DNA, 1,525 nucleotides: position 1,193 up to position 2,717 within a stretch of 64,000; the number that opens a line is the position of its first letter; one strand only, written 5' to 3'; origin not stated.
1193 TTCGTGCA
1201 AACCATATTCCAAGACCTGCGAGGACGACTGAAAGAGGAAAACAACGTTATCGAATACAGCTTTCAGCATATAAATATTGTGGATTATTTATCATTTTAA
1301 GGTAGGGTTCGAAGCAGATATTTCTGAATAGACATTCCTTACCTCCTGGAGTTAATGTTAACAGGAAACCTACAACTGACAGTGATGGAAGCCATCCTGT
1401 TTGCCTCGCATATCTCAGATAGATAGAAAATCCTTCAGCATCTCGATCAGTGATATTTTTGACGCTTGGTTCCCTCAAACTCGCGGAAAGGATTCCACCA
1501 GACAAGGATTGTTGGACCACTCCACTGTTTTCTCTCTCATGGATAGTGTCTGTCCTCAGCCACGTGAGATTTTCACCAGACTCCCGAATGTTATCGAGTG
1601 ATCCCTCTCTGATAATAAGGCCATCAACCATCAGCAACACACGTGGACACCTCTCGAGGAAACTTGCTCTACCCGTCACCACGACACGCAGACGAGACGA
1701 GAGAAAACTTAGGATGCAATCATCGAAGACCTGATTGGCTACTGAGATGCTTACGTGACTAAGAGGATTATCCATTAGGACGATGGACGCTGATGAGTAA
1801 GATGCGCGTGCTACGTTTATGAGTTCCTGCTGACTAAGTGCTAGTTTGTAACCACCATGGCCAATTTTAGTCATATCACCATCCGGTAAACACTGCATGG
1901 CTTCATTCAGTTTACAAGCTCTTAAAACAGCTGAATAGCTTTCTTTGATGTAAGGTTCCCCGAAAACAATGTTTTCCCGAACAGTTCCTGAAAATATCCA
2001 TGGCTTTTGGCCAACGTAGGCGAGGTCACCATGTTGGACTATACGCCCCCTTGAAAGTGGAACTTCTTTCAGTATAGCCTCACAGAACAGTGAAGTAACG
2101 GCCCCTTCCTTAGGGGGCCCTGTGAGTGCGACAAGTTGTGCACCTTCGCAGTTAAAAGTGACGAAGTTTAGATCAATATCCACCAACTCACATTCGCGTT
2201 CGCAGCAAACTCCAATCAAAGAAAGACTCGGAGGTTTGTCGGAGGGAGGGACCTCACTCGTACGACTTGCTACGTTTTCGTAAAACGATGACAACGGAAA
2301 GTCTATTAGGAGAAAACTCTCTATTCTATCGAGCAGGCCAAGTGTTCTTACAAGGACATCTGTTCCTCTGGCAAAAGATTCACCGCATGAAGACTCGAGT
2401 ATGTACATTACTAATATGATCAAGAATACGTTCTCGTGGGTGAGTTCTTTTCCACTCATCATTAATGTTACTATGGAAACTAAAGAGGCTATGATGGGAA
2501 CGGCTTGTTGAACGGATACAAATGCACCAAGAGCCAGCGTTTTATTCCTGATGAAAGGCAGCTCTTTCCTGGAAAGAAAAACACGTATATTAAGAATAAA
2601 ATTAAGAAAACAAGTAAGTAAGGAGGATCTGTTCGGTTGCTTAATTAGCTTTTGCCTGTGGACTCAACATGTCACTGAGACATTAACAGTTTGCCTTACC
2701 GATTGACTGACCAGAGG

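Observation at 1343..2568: ABCC transporter whose NBD1 has lost essentially every ATP-binding/hydrolysis motif but keeps an intact 404-codon exon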

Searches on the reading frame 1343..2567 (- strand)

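Call 6: search_protein_families(library=pfam, proteins=[window:1343-2567:-], max_evalue=0.1)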
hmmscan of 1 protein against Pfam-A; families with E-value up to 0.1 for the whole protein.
window:1343-2567:- (408 aa): 1 family
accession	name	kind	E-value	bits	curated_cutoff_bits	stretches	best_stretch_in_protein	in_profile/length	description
PF00005.33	ABC_tran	-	4.1e-06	27.9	25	1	134-269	2-136/137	ABC transporter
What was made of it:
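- Checked: Pfam ABC_tran matches at only 27.9 bits against a cut-off of 25 (call 6).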

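Call 7: search_solved_structures(query=window:1343-2567:-, show_alignments=3)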
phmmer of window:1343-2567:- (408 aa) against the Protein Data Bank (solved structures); distinct sequences matched with E-value up to 0.001: 271 (the best 60 are shown).
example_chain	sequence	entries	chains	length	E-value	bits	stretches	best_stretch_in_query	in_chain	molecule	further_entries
8sx7_A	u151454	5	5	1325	1.1e-52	182.3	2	31-348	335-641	Multidrug resistance-associated protein 4 | Multidrug resistance-associated protein 4 isoform X1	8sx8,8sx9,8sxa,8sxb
8swn_A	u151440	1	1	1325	1.1e-52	182.3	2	31-348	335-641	ATP binding cassette subfamily C member 4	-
8bjf_A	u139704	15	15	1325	5.8e-51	176.7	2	24-336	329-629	ATP-binding cassette sub-family C member 4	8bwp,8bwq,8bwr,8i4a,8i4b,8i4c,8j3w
8bwo_A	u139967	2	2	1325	5.8e-51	176.7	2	24-336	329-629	ATP-binding cassette sub-family C member 4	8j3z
8zbr_A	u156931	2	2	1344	6.1e-51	176.6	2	24-336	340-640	ATP-binding cassette sub-family C member 4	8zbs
8zbt_A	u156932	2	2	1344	6.1e-51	176.6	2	24-336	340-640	ATP-binding cassette sub-family C member 4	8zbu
8iz7_A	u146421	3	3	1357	6.3e-51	176.6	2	24-336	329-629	ATP-binding cassette sub-family C member 4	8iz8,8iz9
8iza_A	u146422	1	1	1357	8.7e-51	176.1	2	24-336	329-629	ATP-binding cassette sub-family C member 4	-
9li6_A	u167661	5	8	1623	3e-44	154.6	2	132-332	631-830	ABC transporter C family member 2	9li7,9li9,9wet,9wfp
9li5_A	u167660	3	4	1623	3e-44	154.6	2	132-332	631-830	ABC transporter C family member 2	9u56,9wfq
9u57_A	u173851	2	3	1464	4.8e-44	153.9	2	132-333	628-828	ABC transporter C family member 2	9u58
8rq3_A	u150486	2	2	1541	1.2e-40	142.7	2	16-327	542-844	ATP-binding cassette sub-family C member 2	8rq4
5w81_A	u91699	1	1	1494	1.8e-40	142.1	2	137-326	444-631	Cystic fibrosis transmembrane conductance regulator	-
5uar_A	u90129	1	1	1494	1.8e-40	142.1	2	137-326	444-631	Cystic fibrosis transmembrane conductance regulator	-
9vrc_A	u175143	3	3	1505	2.2e-39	138.6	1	17-337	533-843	ABC transporter C family member 13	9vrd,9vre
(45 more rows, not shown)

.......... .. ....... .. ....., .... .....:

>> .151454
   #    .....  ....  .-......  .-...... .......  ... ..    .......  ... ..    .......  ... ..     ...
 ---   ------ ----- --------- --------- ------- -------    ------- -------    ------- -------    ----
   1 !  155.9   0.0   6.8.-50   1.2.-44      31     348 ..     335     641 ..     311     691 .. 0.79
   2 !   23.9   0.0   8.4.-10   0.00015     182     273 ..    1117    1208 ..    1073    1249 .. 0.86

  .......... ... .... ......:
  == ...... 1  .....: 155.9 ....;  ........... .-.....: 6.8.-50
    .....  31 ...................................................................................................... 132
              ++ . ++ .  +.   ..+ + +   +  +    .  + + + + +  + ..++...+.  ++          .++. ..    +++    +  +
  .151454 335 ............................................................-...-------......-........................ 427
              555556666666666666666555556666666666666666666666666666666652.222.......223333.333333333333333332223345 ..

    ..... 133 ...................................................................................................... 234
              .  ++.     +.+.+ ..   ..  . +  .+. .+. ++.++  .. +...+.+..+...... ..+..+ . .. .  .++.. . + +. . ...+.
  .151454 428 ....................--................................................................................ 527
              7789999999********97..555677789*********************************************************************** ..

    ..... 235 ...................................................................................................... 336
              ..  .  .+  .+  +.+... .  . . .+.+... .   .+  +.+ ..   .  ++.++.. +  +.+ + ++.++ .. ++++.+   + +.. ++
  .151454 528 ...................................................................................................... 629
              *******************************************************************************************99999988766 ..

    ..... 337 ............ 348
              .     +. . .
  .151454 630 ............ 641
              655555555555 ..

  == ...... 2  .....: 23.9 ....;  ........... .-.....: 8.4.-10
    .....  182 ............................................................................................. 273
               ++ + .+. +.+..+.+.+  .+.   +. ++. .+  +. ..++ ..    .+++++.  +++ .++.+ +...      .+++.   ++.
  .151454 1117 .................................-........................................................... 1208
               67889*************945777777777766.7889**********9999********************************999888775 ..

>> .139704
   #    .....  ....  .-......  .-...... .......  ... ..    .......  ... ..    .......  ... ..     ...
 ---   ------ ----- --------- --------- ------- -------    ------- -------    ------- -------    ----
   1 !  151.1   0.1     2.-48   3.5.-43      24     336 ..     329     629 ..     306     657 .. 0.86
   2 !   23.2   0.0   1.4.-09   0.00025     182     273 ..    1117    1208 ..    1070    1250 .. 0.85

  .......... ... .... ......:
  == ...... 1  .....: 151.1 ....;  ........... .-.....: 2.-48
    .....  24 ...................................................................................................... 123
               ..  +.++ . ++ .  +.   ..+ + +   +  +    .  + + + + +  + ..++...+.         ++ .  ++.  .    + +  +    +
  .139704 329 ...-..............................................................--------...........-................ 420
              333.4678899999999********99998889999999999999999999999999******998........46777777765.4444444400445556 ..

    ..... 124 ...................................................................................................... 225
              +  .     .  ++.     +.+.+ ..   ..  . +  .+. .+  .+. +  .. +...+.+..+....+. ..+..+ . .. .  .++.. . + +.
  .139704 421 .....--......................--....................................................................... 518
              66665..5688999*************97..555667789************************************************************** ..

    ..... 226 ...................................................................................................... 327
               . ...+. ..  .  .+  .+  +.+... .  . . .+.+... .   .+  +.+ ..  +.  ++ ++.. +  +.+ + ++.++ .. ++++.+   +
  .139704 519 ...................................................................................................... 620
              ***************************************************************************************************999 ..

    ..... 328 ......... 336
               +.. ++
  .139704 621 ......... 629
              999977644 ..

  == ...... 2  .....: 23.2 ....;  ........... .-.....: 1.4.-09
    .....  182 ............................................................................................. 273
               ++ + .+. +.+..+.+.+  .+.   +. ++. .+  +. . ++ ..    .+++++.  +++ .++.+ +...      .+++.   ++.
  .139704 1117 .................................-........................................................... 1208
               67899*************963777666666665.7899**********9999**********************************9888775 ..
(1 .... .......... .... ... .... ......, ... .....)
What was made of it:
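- Checked: The best solved-structure matches are ABCC4/MRP4 (E 1e-52, call 7).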

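Call 8: find_homologous_proteins(query=window:1343-2567:-)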
Query window:1343-2567:- (408 aa): 117 proteins with E <= 0.001 among 8000 candidates.
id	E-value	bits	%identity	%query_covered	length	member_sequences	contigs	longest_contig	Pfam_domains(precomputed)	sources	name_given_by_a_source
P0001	3.4e-264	894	100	100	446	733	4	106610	PF00005.34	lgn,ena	-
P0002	1.2e-167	576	71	91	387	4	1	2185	PF00005.34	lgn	-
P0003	3.0e-160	551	63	100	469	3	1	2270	PF00005.34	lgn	-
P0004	3.2e-153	528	60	100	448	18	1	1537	PF00005.34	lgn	-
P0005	6.3e-153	527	60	96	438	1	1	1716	PF00005.34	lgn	-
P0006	7.0e-153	527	59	100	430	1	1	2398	PF00005.34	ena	-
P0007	1.6e-151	523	60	100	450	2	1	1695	PF00005.34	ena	-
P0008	7.8e-151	520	60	96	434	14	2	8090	PF00005.34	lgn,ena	-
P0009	8.3e-142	491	59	99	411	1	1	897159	PF00005.34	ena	-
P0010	4.0e-140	485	55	96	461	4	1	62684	PF00005.34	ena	-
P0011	4.5e-140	485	58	98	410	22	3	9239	PF00005.34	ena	-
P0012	6.1e-135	468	60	91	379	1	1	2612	PF00005.34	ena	-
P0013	4.3e-134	465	59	91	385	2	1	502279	PF00005.34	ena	-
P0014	7.6e-134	464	60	91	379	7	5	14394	PF00005.34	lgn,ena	-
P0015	2.1e-133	463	59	91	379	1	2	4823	PF00005.34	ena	-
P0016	8.8e-133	461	59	91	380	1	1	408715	PF00005.34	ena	-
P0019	5.6e-130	452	58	91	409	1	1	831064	PF00005.34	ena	-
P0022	3.0e-128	446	52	93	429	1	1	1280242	PF00005.34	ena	-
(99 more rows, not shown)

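Call 11: find_encoding_contigs(protein=P0001, flank=10000, max_places=4)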
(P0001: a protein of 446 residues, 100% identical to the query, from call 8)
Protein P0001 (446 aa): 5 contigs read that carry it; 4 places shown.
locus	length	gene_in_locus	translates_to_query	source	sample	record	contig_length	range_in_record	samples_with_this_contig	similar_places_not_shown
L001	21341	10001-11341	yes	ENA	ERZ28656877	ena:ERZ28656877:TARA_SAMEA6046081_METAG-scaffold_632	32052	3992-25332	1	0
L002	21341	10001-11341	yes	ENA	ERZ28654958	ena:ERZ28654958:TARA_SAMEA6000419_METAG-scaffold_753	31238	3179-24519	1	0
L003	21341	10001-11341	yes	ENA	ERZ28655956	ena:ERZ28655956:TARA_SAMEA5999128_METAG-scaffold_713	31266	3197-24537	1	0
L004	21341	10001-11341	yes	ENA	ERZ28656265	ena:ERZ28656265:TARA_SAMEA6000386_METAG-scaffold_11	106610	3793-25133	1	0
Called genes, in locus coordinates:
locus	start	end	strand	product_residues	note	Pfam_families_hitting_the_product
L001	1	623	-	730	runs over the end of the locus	PF00097:zf-C3HC4, PF13445:zf-RING_UBOX, PF13639:zf-RING_2 (weak), PF15227:zf-C3HC4_4 (weak), PF00643:zf-B_box (weak), PF01436:NHL (weak), PF06739:SBBP (faint), PF01436:NHL, +2 more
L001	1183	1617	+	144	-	-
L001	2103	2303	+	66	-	-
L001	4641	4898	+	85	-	-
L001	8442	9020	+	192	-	-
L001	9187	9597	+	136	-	PF00664:ABC_membrane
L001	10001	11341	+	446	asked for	PF00005:ABC_tran (weak)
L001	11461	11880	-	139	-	-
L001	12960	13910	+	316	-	PF00005:ABC_tran (weak)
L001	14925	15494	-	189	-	-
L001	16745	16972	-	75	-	-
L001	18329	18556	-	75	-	-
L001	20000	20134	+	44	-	-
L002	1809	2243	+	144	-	-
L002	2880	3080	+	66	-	-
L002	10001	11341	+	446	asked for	PF00005:ABC_tran (weak)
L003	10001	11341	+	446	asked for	PF00005:ABC_tran (weak)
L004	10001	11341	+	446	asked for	PF00005:ABC_tran (weak)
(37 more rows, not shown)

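Call 12: find_encoding_contigs(protein=P0009, flank=10000, max_places=2)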
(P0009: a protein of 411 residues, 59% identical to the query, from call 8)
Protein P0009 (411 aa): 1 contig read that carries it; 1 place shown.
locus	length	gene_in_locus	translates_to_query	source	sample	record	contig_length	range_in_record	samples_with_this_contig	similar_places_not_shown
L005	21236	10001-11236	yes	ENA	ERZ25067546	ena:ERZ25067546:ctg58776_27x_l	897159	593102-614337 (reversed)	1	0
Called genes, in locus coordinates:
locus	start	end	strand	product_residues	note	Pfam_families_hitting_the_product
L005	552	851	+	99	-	-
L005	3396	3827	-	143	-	-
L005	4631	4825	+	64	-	-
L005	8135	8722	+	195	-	-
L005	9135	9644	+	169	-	PF00664:ABC_membrane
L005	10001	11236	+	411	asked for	PF00005:ABC_tran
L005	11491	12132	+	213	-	PF00664:ABC_membrane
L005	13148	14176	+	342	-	PF00005:ABC_tran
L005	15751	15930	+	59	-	-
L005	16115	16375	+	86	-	-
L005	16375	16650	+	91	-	-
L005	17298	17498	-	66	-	-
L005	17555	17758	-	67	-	-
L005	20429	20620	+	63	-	-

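Call 13: find_encoding_contigs(protein=P0010, flank=10000, max_places=2)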
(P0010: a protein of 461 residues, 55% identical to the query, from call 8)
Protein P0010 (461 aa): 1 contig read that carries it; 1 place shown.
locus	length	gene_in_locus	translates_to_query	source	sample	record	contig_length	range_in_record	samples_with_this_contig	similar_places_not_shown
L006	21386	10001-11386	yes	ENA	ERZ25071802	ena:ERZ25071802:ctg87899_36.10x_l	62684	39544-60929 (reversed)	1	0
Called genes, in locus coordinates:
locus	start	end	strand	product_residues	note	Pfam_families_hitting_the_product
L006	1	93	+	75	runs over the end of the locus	-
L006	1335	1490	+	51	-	-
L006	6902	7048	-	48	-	-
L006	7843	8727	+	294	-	-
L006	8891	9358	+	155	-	PF00664:ABC_membrane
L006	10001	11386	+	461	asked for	PF00005:ABC_tran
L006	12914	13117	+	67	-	-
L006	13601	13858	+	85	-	-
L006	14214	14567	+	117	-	PF00664:ABC_membrane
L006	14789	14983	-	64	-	-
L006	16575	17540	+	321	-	PF00005:ABC_tran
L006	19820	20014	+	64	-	-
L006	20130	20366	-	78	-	-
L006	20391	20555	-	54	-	-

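Call 14: find_encoding_contigs(protein=P0022, flank=10000, max_places=2)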
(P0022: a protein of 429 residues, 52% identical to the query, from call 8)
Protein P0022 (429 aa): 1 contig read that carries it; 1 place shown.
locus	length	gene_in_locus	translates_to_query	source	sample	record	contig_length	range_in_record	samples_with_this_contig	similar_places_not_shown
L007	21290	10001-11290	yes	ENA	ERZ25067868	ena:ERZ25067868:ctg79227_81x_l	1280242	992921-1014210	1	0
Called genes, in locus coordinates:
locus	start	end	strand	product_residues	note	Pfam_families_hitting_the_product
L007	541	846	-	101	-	-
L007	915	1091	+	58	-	PF07534:TLD (weak)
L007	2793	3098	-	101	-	-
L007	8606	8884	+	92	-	-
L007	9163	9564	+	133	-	PF00664:ABC_membrane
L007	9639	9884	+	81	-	-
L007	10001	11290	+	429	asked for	PF00005:ABC_tran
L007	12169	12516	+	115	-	PF00664:ABC_membrane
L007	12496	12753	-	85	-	-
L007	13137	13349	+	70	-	-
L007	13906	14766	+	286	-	PF00005:ABC_tran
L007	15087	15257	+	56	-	-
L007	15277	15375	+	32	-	-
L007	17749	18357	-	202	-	-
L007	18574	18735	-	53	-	-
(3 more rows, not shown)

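Call 21: find_encoding_contigs(protein=P0013, flank=6000, max_places=1)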
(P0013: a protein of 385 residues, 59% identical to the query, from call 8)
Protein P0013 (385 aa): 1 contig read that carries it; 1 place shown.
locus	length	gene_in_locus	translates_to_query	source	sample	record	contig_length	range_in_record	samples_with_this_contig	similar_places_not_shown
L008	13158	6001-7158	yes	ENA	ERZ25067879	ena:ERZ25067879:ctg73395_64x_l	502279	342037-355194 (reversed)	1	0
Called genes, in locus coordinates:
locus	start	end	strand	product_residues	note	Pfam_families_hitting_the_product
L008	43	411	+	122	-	-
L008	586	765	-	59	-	-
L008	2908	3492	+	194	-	-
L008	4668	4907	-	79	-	-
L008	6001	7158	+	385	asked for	PF00005:ABC_tran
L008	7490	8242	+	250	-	PF00664:ABC_membrane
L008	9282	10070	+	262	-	PF00005:ABC_tran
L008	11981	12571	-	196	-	-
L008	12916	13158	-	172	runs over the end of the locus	-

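Call 22: find_encoding_contigs(protein=P0016, flank=6000, max_places=1)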
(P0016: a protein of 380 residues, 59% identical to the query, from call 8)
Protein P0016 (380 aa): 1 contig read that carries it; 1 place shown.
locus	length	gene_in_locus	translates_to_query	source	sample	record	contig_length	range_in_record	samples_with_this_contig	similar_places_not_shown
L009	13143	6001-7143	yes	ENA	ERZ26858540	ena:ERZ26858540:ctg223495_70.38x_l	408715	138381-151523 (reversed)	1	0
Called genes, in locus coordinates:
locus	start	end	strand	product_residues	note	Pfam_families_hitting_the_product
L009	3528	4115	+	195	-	-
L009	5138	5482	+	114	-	PF00664:ABC_membrane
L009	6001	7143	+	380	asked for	PF00005:ABC_tran (weak)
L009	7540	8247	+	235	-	PF00664:ABC_membrane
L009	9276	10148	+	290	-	PF00005:ABC_tran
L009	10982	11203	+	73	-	-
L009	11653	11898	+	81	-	-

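Call 23: find_encoding_contigs(protein=P0019, flank=6000, max_places=1)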
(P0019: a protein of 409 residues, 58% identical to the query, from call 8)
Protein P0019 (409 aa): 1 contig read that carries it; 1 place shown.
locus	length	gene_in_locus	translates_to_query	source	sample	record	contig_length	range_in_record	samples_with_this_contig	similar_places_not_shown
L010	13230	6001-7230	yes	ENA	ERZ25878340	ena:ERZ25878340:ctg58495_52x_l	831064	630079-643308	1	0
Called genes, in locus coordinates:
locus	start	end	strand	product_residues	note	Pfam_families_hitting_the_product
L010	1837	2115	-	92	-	-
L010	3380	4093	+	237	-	-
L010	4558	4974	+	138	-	PF00664:ABC_membrane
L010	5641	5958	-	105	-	-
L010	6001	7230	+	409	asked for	PF00005:ABC_tran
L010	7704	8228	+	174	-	PF00664:ABC_membrane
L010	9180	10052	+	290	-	PF00005:ABC_tran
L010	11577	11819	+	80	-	-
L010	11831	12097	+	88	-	-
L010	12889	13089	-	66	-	-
